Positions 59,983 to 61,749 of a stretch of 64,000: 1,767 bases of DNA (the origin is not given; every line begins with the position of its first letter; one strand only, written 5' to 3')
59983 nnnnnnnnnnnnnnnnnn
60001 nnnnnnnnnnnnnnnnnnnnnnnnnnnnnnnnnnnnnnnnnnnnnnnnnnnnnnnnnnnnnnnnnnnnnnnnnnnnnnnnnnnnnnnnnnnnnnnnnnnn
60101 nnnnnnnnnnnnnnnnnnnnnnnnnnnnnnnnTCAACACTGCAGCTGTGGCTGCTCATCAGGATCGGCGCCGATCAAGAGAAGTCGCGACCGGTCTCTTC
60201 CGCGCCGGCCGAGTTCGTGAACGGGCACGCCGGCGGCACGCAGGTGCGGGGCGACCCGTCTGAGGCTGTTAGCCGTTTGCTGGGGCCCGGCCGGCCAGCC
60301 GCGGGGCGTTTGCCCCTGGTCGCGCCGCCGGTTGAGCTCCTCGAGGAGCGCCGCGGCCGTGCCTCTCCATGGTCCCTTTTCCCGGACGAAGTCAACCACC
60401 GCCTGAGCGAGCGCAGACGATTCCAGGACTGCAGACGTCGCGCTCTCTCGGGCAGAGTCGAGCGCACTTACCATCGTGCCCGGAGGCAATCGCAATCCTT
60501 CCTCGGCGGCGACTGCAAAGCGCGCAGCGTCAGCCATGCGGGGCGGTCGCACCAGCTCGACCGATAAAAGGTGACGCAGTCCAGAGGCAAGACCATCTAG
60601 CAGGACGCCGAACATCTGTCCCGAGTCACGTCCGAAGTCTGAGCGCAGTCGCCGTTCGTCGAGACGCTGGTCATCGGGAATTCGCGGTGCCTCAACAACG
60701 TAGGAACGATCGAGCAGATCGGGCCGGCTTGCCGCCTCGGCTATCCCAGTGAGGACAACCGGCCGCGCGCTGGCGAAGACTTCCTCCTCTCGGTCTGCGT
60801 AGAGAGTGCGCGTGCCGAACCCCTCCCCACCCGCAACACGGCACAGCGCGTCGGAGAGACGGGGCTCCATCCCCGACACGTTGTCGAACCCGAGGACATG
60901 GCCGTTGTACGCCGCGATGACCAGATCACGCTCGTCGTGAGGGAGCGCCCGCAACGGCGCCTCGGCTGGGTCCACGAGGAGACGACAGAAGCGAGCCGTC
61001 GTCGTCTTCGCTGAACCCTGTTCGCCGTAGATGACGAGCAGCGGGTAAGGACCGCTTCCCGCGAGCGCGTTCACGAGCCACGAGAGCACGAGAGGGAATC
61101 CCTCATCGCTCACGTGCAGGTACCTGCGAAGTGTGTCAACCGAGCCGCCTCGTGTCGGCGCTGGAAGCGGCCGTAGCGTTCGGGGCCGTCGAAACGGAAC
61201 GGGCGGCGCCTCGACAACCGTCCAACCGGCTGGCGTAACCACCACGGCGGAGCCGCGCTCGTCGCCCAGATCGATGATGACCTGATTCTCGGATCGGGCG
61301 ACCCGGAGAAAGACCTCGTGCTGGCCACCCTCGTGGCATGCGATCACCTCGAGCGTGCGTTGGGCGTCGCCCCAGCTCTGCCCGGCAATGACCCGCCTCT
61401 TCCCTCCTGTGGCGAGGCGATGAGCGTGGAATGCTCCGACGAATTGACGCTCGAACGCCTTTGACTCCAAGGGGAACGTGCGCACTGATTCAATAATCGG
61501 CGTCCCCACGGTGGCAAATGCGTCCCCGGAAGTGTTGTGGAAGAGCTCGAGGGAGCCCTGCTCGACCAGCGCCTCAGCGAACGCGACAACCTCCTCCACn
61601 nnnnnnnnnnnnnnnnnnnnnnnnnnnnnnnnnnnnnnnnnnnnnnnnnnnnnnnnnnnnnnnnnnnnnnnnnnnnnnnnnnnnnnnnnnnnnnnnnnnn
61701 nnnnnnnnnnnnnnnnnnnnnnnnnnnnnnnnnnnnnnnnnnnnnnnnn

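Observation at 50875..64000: tRNA-Tyr-anchored island with its own primase / ATPase / iteron replication module (satellite- or AICE-like replicon)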

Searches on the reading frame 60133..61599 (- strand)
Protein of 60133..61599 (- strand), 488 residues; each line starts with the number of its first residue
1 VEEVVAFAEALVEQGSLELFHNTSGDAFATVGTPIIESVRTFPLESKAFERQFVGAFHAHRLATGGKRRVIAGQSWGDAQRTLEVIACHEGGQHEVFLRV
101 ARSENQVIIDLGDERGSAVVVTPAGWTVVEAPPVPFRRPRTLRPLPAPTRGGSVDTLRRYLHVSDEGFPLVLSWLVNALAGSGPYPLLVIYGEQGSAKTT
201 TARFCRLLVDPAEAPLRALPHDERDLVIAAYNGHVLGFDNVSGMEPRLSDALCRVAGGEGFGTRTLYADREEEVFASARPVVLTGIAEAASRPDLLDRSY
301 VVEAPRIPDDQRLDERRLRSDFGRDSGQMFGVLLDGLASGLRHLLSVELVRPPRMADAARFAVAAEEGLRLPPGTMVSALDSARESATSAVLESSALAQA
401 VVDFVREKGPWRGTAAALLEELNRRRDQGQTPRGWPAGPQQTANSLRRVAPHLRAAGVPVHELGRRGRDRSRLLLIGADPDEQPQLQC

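Call 7: search_protein_families(library=pfam, proteins=[window:60133-61599:-], max_evalue=0.01)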
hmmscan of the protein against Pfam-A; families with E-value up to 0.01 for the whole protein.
window:60133-61599:- (488 aa): 0 families

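Call 8: search_protein_families(library=phrogs, proteins=[window:60133-61599:-], max_evalue=0.001)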
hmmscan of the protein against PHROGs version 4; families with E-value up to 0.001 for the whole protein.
window:60133-61599:- (488 aa): 0 families

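Call 9: search_protein_families(library=ncbifam, proteins=[window:60133-61599:-], max_evalue=0.01)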
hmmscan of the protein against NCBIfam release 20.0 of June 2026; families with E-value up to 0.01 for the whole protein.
window:60133-61599:- (488 aa): 0 families

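Call 17: find_homologous_proteins(query=window:60133-61599:-, max_evalue=0.001)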
Query window:60133-61599:- (488 aa): 348 proteins with E <= 0.001 among 8000 candidates; the best 120 are listed.
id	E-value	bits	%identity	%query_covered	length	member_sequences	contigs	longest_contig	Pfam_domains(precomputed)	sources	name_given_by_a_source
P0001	0.0e+0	1081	100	100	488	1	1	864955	-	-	-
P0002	3.2e-151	522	52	99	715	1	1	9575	-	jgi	-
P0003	3.0e-150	519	52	98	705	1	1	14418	-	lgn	-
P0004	5.2e-147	509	52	100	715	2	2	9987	-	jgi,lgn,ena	-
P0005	1.7e-144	500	51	100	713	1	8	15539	-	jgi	jgi:energy-coupling factor transporter ATP-binding protein EcfA2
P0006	4.2e-143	496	52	95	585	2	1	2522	-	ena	-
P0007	2.0e-139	484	49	97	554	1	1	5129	-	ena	-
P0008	7.1e-139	482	50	99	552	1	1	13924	-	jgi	jgi:putative DNA primase/helicase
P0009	1.2e-135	471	50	98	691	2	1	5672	-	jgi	-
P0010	1.2e-129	451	49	98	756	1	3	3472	-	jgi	-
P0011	4.8e-122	426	49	96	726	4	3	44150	-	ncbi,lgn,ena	-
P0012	2.1e-117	411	48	98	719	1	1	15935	-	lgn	-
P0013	1.3e-107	379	54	70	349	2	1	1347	-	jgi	jgi:energy-coupling factor transporter ATP-binding protein EcfA2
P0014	7.3e-105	370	45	92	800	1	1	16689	-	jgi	-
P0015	3.5e-104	367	42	94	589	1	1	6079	-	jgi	jgi:hypothetical protein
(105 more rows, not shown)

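Call 18: find_encoding_contigs(protein=P0001, flank=10000, max_places=4)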
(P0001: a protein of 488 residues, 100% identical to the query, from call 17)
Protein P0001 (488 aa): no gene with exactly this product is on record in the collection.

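Call 25: search_solved_structures(query=A1, max_evalue=1, show_alignments=2)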
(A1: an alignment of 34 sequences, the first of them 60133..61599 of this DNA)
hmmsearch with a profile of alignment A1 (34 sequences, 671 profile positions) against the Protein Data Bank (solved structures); distinct sequences matched with E-value up to 1: 14.
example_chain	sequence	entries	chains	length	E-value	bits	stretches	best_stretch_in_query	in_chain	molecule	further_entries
8wdb_D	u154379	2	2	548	0.0029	19.5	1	333-359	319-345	Probable dipeptide-transport ATP-binding protein ABC transporter DppD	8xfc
8wd9_D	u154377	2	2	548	0.0029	19.5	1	333-359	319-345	Probable dipeptide-transport ATP-binding protein ABC transporter DppD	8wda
4q7k_A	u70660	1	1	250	0.015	17.2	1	330-365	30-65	ABC transporter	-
3qf4_A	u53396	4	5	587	0.051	15.4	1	330-363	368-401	ABC transporter, ATP-binding protein | ABC transporter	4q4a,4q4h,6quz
4q4j_A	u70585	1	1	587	0.051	15.4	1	330-363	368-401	ABC transporter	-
6qv0_A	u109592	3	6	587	0.051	15.4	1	330-363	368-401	ABC transporter, ATP-binding protein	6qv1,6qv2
2ht6_A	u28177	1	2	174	0.38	12.6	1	331-385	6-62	GTP-binding protein GEM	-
2cjw_A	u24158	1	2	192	0.4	12.5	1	331-385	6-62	GTP-BINDING PROTEIN GEM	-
2g3y_A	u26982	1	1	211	0.48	12.2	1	331-385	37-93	GTP-binding protein GEM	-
9oe1_A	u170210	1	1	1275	0.74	11.6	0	334-372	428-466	ATP-binding cassette, sub-family B (MDR/TAP), member 4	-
9kwi_A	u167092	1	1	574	0.74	11.6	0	336-374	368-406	ABC transporter, ATP-binding protein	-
9ody_A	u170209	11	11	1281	0.74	11.6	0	334-372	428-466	ATP-binding cassette, sub-family B (MDR/TAP), member 4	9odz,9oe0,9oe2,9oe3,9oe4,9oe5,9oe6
8wcw_A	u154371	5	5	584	0.76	11.6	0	336-374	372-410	Transmembrane ATP-binding protein ABC transporter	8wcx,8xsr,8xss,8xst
9iqe_A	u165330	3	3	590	0.77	11.5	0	336-374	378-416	ABC transporter, ATP-binding protein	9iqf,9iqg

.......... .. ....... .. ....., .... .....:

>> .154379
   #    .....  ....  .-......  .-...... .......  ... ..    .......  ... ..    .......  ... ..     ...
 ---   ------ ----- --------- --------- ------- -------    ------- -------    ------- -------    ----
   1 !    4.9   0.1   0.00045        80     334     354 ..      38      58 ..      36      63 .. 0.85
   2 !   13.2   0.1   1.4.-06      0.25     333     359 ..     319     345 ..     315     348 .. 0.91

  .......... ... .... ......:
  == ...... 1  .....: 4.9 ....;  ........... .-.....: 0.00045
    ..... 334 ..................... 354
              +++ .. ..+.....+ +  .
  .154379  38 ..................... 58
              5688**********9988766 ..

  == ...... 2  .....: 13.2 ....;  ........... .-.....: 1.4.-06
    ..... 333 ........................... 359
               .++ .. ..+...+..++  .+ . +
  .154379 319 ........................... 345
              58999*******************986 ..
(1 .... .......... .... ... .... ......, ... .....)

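Call 26: search_protein_families(library=pfam, alignment_id=A1, max_evalue=0.01)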
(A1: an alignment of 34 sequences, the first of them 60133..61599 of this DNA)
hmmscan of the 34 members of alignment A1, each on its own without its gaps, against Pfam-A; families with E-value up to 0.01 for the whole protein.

A. member 1, window:60133-61599:- (488 aa): 0 families

B. families by the number of members that match (of 34 scanned): 8 families
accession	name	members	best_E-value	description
PF09250.16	Prim-Pol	3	5.6e-50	Bifunctional DNA primase/polymerase, N-terminal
PF12965.13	DUF3854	3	3.7e-21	Domain of unknown function (DUF3854)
PF08708.16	PriCT_1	3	4.6e-13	Primase C terminal 1 (PriCT-1)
PF13362.12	Toprim_3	3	0.00029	Toprim domain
PF13155.12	Toprim_2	2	0.00021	Toprim-like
PF13191.12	AAA_16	1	0.00021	AAA ATPase domain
PF07728.20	AAA_5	1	0.003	AAA domain (dynein-related subfamily)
PF01751.28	Toprim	1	0.0076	Toprim domain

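Call 28: find_encoding_contigs(protein=P0011, flank=10000, max_places=3)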
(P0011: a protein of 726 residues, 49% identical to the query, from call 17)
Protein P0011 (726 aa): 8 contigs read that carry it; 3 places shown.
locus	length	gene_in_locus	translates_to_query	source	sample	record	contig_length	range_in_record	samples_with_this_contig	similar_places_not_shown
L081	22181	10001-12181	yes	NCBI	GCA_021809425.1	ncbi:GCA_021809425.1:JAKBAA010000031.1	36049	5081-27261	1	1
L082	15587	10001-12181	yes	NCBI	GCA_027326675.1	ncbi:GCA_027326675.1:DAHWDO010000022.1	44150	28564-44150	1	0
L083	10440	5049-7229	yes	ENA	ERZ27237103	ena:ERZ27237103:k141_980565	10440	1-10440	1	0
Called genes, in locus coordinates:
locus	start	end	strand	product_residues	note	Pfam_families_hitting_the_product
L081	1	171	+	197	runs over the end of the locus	PF08002:DUF1697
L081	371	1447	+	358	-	PF09678:Caa3_CtaG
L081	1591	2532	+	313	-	PF09678:Caa3_CtaG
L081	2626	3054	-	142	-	PF12823:DUF3817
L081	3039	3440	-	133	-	-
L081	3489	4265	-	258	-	PF00929:RNase_T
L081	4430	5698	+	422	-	PF07690:MFS_1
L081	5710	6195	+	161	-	PF01687:Flavokinase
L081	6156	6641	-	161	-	PF02142:MGS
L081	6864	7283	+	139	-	PF13581:HATPase_c_2, PF02518:HATPase_c (weak)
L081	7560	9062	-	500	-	PF01381:HTH_3, PF12844:HTH_19 (faint), PF13384:HTH_23 (faint), PF13413:HTH_25 (faint), PF13560:HTH_31, PF15943:YdaS_toxin (faint), PF13560:HTH_31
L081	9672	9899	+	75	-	PF12728:HTH_17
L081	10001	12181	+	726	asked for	-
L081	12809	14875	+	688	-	PF12802:MarR_2 (faint), PF13412:HTH_24 (faint)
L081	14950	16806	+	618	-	PF02899:Phage_int_SAM_1 (weak), PF13495:Phage_int_SAM_4 (faint), PF00589:Phage_integrase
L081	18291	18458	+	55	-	-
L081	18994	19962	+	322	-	PF00589:Phage_integrase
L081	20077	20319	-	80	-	-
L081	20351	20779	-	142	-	PF01850:PIN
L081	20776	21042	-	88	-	PF02604:PhdYeFM_antitox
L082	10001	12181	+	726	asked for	-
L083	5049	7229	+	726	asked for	-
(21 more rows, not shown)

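Call 32: find_encoding_contigs(protein=P0012, flank=10000, max_places=2)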
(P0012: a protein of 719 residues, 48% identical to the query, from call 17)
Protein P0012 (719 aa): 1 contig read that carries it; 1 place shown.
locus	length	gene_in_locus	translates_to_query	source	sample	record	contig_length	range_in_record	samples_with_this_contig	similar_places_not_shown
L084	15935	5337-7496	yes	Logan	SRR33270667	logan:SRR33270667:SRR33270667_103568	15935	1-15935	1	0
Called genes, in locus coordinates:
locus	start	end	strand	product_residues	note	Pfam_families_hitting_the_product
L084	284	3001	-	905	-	-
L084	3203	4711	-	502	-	PF12844:HTH_19 (faint), PF13384:HTH_23 (faint), PF13560:HTH_31 (weak), PF13560:HTH_31 (weak), PF01381:HTH_3 (weak), PF13560:HTH_31 (weak), PF01381:HTH_3 (weak), PF13560:HTH_31 (weak), +5 more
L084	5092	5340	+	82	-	PF12728:HTH_17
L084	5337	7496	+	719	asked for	-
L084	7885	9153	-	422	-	PF01170:UPF0020 (faint), PF01555:N6_N4_Mtase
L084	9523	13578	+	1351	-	PF07669:Eco57I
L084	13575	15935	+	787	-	?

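Call 33: find_encoding_contigs(protein=P0005, flank=10000, max_places=3)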
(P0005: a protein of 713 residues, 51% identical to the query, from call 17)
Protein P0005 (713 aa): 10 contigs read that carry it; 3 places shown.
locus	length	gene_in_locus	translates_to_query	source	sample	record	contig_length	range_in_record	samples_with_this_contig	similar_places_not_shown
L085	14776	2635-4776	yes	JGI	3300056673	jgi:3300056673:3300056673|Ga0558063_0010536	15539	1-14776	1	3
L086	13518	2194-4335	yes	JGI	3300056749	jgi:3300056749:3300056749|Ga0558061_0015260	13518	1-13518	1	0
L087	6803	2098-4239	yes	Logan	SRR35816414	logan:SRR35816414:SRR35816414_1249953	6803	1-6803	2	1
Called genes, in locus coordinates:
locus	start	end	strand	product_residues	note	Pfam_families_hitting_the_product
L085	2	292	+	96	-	?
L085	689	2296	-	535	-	PF00376:MerR (faint), PF01527:HTH_Tnp_1 (faint), PF04545:Sigma70_r4 (faint), PF07022:Phage_CI_repr (faint), PF01381:HTH_3 (weak), PF13560:HTH_31, PF01381:HTH_3 (weak), PF13560:HTH_31 (weak), +9 more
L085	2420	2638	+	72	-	PF12728:HTH_17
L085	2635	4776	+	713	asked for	-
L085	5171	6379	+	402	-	PF01170:UPF0020 (faint), PF01555:N6_N4_Mtase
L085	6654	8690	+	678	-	-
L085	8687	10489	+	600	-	PF02899:Phage_int_SAM_1 (faint), PF13495:Phage_int_SAM_4 (faint), PF00589:Phage_integrase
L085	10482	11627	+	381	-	PF02899:Phage_int_SAM_1, PF00589:Phage_integrase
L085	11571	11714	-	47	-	-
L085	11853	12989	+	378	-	PF14659:Phage_int_SAM_3, PF00589:Phage_integrase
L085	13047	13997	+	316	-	PF13676:TIR_2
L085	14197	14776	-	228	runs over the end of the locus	-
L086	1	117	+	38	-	?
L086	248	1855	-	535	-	PF00376:MerR (faint), PF01527:HTH_Tnp_1 (faint), PF04545:Sigma70_r4 (faint), PF07022:Phage_CI_repr (faint), PF01381:HTH_3 (weak), PF13560:HTH_31, PF01381:HTH_3 (weak), PF13560:HTH_31 (weak), +9 more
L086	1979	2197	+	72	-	PF12728:HTH_17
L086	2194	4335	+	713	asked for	-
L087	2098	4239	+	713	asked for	-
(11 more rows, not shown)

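Call 34: find_encoding_contigs(protein=P0003, flank=10000, max_places=2)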
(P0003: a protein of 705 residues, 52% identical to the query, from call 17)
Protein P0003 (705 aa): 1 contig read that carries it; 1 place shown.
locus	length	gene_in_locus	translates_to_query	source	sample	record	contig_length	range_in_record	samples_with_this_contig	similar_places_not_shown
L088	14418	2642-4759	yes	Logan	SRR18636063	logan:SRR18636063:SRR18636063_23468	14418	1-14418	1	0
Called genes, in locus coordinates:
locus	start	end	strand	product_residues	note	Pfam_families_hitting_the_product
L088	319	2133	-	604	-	PF13560:HTH_31 (weak), PF13560:HTH_31 (weak), PF01381:HTH_3 (weak), PF13560:HTH_31 (weak), PF01381:HTH_3 (weak), PF13560:HTH_31 (weak), PF01381:HTH_3 (weak), PF13560:HTH_31 (weak), +12 more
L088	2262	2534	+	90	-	PF12728:HTH_17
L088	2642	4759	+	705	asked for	-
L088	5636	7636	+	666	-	PF07728:AAA_5 (weak)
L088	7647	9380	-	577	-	PF02899:Phage_int_SAM_1 (faint), PF00589:Phage_integrase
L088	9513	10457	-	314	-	PF02899:Phage_int_SAM_1 (weak), PF00589:Phage_integrase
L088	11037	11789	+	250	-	PF07505:DUF5131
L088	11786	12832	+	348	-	-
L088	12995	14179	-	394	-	PF14659:Phage_int_SAM_3, PF00589:Phage_integrase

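Call 35: predict_structure(alignment_id=A1)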
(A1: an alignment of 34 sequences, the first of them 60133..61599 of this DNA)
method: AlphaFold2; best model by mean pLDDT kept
length: 488 residues; sequences in the alignment: 34
mean_pLDDT: 91.1   pTM: 0.89
mean pLDDT of the five models: 91.1, 89.8, 89.1, 84.9, 81.6
residues with pLDDT >= 90: 374; 70-90: 83; 50-70: 19; < 50: 12
segments of 3 or more residues with pLDDT < 50: 264-270, 484-488
pLDDT, mean of each block of 10 residues (from residue 1): 96 97 96 92 96 96 95 97 98 96 95 95 98 94 95 96 96 98 94 94 96 79 86 92 84 87 51 75 82 84 95 94 98 98 97 93 98 97 91 92 95 96 89 92 92 93 79 86 51
secondary structure, 60 per line:
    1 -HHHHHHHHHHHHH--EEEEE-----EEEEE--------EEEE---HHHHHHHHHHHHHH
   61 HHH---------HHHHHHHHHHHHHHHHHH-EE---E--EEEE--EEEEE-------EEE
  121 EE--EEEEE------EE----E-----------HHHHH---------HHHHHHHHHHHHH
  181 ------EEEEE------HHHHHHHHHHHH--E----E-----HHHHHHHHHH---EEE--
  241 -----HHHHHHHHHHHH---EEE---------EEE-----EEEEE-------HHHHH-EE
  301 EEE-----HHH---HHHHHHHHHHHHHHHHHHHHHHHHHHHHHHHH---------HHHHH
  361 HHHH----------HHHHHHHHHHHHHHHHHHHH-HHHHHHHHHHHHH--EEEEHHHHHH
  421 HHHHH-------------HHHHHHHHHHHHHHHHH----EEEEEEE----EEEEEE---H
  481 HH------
elements in order: H2-14 E17-21 E27-31 E40-43 H47-63 H73-90 E100-103 E106-110 E118-122 E125-129 H154-158 H168-180 E187-191 H198-209 H223-232 E236-238 H246-257 E261-263 E273-275 E281-285 H293-297 E299-303 H315-346 H356-364 H375-394 H396-408 E411-414 H415-425 H439-455 E460-466 E471-476
